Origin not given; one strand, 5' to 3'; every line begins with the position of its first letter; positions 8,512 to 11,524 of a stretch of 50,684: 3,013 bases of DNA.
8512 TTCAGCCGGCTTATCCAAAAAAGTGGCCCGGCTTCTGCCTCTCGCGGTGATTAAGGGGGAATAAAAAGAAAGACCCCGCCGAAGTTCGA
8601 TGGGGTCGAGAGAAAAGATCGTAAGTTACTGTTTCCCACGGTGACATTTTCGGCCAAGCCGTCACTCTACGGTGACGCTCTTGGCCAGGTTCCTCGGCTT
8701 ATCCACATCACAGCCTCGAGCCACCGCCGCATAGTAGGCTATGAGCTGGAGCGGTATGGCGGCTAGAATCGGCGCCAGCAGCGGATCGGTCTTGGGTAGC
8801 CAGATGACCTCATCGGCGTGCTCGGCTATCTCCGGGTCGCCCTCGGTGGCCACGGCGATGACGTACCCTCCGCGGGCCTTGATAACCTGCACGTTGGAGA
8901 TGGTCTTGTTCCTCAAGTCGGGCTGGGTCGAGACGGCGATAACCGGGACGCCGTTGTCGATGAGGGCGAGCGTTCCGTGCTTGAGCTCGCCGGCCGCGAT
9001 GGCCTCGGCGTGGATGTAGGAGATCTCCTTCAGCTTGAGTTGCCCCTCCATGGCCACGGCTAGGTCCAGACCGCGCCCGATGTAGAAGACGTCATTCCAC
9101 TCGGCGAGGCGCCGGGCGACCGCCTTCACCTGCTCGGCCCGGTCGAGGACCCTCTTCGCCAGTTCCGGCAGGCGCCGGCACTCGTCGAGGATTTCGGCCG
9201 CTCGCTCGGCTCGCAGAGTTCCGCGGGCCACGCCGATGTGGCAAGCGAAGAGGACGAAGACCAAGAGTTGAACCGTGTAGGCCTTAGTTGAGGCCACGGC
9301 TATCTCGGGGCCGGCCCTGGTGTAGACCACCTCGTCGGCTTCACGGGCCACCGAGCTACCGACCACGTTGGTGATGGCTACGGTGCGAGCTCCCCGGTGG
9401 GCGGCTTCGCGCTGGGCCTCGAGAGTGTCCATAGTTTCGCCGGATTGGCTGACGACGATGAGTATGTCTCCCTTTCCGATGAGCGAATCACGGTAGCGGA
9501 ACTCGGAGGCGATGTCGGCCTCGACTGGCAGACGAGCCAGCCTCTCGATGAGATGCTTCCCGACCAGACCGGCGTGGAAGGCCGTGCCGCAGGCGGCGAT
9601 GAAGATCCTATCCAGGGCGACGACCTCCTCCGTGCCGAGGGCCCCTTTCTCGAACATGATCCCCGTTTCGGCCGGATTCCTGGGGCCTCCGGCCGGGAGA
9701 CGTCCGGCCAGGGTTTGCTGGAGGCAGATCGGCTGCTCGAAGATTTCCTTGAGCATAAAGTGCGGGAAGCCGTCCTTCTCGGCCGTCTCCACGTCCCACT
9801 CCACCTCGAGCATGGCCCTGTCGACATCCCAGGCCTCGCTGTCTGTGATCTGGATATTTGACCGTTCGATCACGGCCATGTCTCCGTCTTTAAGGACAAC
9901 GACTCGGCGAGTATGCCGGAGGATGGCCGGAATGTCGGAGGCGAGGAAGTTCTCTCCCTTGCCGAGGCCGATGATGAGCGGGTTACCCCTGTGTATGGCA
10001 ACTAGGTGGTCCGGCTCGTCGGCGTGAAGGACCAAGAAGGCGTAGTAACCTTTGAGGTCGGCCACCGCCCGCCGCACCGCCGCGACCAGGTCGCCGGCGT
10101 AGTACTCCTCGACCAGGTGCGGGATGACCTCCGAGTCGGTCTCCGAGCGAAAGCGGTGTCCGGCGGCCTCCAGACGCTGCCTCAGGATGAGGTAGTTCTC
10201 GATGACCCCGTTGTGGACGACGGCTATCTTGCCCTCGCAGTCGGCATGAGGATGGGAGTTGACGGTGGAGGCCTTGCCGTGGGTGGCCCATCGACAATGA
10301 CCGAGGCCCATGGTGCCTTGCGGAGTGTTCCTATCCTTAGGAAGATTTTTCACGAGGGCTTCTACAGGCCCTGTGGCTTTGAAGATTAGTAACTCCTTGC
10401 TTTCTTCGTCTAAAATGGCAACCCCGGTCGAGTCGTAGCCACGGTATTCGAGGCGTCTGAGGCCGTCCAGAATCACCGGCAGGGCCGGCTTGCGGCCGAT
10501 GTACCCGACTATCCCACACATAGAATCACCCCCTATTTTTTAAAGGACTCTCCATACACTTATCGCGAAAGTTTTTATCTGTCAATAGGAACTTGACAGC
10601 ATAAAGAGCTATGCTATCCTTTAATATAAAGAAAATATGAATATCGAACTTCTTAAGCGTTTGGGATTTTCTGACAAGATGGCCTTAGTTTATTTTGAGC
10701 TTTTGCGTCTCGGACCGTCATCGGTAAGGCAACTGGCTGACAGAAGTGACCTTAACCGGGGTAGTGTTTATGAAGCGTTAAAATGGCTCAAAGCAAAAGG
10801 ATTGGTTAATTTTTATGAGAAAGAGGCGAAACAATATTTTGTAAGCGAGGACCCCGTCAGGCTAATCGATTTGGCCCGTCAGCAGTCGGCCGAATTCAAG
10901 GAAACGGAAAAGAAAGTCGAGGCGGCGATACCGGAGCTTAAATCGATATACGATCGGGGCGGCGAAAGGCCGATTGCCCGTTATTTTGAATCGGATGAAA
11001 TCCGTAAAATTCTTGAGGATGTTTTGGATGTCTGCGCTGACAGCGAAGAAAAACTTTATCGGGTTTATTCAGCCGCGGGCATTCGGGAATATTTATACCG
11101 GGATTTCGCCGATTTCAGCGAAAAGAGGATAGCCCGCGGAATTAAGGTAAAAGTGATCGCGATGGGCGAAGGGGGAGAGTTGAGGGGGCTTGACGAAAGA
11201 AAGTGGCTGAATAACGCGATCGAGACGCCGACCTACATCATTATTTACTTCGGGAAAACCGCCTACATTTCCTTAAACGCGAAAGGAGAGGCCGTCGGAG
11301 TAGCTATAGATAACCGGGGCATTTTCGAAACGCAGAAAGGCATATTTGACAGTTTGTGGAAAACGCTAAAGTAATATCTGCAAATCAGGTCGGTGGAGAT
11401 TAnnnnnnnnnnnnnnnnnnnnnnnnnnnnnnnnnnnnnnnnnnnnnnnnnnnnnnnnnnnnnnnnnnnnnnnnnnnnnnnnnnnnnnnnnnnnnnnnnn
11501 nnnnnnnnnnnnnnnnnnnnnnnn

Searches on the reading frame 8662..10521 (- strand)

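Call 66: search_protein_families(library=pfam, proteins=[window:8662-10521:-])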
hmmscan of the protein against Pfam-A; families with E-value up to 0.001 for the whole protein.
window:8662-10521:- (619 aa): 4 families
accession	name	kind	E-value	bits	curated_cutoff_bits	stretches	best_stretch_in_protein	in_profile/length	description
PF01380.27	SIS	-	2.9e-59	199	25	2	304-426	6-129/131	SIS domain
PF13522.11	GATase_6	-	2.3e-18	66.9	27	1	69-187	10-121/130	Glutamine amidotransferase domain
PF13537.11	GATase_7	-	3.1e-16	59.9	25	1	89-201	13-122/123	Glutamine amidotransferase domain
PF13580.11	SIS_2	-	6.1e-06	26.7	27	1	344-384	97-137/138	SIS domain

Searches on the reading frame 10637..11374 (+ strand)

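Call 66: search_protein_families(library=pfam, proteins=[window:10637-11374:+])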
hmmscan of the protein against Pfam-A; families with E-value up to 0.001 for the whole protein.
window:10637-11374:+ (245 aa): 2 families
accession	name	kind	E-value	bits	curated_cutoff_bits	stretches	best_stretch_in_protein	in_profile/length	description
PF01978.25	TrmB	-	1.5e-12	47.6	25.6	1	6-68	1-63/68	Sugar-specific transcriptional regulator TrmB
PF25212.1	HVO_A0114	-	0.0007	19.8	27.6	0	23-69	32-79/84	HVO_A0114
